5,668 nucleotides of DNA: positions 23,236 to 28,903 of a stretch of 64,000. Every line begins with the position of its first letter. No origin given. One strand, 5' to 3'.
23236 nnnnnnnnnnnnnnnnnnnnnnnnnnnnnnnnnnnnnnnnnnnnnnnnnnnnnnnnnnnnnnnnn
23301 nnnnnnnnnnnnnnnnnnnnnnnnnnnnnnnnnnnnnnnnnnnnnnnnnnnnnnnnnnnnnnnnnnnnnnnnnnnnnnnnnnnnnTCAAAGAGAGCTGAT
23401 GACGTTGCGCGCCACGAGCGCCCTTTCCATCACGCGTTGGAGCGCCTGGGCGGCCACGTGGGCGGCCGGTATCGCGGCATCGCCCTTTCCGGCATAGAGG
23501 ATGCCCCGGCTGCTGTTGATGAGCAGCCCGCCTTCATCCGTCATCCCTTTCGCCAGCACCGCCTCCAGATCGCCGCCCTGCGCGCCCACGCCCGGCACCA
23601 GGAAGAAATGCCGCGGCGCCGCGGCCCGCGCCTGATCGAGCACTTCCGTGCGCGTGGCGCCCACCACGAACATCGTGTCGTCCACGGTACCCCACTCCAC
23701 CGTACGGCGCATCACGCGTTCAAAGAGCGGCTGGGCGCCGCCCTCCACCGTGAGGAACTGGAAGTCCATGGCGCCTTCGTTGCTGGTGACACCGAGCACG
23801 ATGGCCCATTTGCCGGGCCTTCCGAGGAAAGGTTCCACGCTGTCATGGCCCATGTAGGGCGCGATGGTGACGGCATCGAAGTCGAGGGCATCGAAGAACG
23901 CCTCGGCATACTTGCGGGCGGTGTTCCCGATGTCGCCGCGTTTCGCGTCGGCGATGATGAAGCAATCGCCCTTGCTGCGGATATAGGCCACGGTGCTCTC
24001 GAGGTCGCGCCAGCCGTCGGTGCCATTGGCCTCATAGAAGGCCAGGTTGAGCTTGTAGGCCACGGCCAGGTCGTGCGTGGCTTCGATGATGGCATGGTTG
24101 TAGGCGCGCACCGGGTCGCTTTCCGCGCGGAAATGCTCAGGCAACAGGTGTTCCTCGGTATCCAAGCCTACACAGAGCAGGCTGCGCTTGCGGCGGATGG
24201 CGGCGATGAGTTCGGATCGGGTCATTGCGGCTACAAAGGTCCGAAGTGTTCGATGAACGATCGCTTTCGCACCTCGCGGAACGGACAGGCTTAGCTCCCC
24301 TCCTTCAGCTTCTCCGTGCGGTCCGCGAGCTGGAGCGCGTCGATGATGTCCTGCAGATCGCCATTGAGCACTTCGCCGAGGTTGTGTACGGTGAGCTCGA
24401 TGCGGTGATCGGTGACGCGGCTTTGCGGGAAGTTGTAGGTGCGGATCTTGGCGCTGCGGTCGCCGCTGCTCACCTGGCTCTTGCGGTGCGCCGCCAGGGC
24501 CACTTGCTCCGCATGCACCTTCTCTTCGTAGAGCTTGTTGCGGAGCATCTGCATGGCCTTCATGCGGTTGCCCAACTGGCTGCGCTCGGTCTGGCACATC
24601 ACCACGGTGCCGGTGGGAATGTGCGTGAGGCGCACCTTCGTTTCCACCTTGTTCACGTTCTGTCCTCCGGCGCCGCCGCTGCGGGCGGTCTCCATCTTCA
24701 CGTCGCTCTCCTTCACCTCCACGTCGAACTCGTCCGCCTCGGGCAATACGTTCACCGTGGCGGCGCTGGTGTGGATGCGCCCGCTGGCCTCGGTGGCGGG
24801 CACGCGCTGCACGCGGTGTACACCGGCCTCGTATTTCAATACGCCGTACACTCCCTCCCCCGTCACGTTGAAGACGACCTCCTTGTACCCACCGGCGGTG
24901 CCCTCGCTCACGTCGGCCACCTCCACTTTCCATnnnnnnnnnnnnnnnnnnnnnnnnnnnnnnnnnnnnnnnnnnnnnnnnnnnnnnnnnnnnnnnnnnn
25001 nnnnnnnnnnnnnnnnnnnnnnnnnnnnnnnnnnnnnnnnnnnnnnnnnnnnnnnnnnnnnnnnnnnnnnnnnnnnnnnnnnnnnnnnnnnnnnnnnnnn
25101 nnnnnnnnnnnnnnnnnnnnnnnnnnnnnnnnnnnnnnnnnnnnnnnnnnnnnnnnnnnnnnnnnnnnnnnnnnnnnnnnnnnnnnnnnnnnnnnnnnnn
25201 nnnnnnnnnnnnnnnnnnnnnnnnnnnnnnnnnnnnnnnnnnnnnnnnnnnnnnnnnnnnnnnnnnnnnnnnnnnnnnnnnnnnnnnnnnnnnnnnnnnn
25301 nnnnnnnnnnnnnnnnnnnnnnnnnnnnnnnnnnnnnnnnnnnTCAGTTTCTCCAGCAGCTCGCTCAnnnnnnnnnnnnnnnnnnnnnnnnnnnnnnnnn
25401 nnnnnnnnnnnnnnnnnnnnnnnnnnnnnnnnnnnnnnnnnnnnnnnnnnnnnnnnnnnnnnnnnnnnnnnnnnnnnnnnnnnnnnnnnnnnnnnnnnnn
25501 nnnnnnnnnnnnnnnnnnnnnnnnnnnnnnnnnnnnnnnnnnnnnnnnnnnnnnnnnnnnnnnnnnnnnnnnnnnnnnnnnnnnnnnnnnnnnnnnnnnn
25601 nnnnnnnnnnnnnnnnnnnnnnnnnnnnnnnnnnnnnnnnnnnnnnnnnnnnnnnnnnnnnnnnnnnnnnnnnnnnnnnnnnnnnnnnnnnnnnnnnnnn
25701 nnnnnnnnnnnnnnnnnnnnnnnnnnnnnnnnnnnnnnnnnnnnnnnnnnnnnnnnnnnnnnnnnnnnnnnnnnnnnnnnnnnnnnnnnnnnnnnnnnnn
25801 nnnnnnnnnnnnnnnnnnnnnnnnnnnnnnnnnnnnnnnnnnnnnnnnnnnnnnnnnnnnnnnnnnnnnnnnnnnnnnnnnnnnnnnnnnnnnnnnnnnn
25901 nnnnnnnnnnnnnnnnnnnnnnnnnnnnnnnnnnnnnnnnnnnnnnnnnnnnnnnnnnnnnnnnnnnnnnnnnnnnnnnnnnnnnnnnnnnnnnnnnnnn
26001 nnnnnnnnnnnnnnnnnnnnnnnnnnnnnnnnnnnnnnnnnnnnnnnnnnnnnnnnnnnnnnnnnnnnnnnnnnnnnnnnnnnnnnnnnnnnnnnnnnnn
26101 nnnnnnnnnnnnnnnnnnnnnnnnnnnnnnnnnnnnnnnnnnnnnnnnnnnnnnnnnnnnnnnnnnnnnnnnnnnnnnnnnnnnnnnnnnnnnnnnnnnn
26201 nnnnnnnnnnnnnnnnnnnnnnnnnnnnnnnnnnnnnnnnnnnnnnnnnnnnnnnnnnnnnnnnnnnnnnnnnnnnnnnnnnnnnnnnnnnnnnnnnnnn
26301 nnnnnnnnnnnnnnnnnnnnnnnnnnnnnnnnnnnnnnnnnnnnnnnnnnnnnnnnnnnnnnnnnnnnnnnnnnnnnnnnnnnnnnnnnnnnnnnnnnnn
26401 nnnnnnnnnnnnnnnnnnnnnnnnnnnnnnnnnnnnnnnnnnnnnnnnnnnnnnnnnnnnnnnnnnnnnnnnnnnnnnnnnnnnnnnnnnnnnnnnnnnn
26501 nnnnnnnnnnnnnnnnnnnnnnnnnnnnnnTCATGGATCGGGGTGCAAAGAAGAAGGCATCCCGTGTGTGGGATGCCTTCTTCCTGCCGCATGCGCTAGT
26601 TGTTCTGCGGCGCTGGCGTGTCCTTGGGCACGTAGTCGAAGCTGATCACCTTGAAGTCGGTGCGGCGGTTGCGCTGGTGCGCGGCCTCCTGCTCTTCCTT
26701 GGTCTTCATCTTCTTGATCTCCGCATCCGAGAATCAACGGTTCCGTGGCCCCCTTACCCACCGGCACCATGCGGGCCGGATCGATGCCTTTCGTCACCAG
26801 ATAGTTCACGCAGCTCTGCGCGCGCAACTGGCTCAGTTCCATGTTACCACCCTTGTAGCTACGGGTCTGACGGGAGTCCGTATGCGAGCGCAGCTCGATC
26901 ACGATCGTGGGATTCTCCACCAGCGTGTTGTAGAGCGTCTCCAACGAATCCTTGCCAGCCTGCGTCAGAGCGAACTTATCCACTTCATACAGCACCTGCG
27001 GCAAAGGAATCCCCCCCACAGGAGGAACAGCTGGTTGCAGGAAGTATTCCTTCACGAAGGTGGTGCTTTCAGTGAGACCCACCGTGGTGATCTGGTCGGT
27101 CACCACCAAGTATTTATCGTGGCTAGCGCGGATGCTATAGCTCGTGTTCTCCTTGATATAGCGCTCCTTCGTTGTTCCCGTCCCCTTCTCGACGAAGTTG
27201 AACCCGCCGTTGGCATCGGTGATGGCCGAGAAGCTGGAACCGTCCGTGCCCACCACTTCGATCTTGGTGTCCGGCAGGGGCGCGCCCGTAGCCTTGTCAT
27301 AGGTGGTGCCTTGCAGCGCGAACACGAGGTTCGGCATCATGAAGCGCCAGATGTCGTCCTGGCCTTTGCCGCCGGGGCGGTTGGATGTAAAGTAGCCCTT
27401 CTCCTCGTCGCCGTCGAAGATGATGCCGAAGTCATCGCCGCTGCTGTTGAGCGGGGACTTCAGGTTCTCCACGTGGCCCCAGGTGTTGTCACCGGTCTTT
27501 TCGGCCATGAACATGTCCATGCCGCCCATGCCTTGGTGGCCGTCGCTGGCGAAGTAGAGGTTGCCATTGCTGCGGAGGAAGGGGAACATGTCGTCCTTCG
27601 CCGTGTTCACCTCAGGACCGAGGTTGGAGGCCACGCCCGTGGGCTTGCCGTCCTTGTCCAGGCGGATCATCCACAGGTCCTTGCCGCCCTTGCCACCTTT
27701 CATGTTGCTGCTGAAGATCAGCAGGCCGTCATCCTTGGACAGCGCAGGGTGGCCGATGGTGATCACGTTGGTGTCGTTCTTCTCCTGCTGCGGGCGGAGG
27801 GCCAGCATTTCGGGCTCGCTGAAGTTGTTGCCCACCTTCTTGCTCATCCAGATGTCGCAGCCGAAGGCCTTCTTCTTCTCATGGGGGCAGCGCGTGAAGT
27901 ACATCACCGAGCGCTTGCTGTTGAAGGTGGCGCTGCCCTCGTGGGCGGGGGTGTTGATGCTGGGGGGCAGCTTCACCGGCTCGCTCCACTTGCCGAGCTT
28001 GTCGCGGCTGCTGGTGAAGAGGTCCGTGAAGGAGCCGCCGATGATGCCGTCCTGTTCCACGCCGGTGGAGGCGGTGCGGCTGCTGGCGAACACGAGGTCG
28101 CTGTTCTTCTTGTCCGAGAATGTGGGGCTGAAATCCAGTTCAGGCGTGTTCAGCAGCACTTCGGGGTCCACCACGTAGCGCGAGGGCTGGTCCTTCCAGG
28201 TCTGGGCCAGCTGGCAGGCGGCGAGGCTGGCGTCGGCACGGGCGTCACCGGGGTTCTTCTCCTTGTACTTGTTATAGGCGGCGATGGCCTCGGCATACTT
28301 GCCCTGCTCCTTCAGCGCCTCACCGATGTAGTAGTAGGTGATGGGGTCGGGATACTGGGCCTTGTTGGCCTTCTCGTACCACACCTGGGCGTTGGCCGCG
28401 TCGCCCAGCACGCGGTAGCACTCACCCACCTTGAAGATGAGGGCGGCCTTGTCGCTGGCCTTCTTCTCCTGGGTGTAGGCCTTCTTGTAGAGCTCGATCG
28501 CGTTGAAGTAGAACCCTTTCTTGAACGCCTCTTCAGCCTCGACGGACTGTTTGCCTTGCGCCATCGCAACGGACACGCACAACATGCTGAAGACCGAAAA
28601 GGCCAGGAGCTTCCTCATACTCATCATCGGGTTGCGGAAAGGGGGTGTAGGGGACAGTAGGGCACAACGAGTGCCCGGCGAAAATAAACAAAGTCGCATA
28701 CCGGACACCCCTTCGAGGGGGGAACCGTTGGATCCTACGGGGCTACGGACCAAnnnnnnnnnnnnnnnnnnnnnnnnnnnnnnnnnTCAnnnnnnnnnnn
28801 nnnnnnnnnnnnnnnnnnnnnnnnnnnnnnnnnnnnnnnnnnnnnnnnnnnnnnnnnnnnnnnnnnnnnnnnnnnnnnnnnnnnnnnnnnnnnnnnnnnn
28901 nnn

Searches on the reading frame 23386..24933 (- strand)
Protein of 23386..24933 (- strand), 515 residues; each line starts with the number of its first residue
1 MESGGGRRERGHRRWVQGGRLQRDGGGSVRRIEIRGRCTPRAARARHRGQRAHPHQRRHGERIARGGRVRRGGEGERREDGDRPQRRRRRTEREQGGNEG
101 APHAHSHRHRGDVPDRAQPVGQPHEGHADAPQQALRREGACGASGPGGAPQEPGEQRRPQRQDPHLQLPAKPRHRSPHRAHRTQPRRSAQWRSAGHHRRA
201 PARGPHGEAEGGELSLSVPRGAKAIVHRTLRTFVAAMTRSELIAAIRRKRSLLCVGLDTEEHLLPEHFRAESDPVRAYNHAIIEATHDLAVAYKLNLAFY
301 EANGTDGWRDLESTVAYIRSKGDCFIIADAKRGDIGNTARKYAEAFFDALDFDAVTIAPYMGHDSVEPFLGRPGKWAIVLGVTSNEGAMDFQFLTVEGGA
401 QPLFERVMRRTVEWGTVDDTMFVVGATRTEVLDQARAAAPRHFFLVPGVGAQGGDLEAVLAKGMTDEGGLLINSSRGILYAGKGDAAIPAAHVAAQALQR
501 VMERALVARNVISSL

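Call 40: search_protein_families(library=pfam, proteins=[window:23386-24933:-], max_evalue=0.00001)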
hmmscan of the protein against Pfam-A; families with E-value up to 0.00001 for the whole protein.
window:23386-24933:- (515 aa): 1 family
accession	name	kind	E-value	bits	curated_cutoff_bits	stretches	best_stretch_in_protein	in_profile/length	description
PF00215.30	OMPdecase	-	3.4e-27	96.2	27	1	252-487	2-217/221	Orotidine 5'-phosphate decarboxylase / HUMPS family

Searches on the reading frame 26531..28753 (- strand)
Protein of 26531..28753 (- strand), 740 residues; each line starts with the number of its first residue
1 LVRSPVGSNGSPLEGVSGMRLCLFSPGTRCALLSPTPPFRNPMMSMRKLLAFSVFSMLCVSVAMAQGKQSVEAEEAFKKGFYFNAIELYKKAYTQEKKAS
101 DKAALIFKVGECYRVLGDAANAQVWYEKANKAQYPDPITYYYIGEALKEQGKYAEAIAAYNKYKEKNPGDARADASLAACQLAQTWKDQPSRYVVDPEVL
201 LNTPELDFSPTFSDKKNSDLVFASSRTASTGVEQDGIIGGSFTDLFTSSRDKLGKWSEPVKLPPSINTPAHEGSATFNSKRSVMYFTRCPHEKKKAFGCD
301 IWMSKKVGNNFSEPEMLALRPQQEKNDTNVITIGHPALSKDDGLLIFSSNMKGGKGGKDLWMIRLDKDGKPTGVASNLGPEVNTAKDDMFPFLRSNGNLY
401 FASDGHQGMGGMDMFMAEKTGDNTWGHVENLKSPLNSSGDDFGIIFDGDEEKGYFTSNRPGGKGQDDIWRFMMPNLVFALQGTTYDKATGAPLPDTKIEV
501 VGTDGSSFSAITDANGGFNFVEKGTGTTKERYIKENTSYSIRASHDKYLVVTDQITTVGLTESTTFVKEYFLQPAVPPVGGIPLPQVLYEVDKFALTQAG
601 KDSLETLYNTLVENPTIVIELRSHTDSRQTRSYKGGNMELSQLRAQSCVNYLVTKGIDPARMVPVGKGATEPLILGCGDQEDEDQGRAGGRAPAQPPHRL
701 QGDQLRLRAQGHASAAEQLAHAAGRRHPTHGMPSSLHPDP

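Call 40: search_protein_families(library=pfam, proteins=[window:26531-28753:-], max_evalue=0.00001)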
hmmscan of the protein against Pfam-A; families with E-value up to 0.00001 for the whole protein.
window:26531-28753:- (740 aa): 3 families
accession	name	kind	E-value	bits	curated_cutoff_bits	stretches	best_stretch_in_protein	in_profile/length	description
PF00691.25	OmpA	-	8.1e-15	55.4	27.2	1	589-673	2-85/98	OmpA family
PF07676.18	PD40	-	1.3e-12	47.7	20.9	0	379-415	2-37/38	WD40-like Beta Propeller Repeat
PF07719.23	TPR_2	-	1.8e-06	28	27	0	139-170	3-34/34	Tetratricopeptide repeat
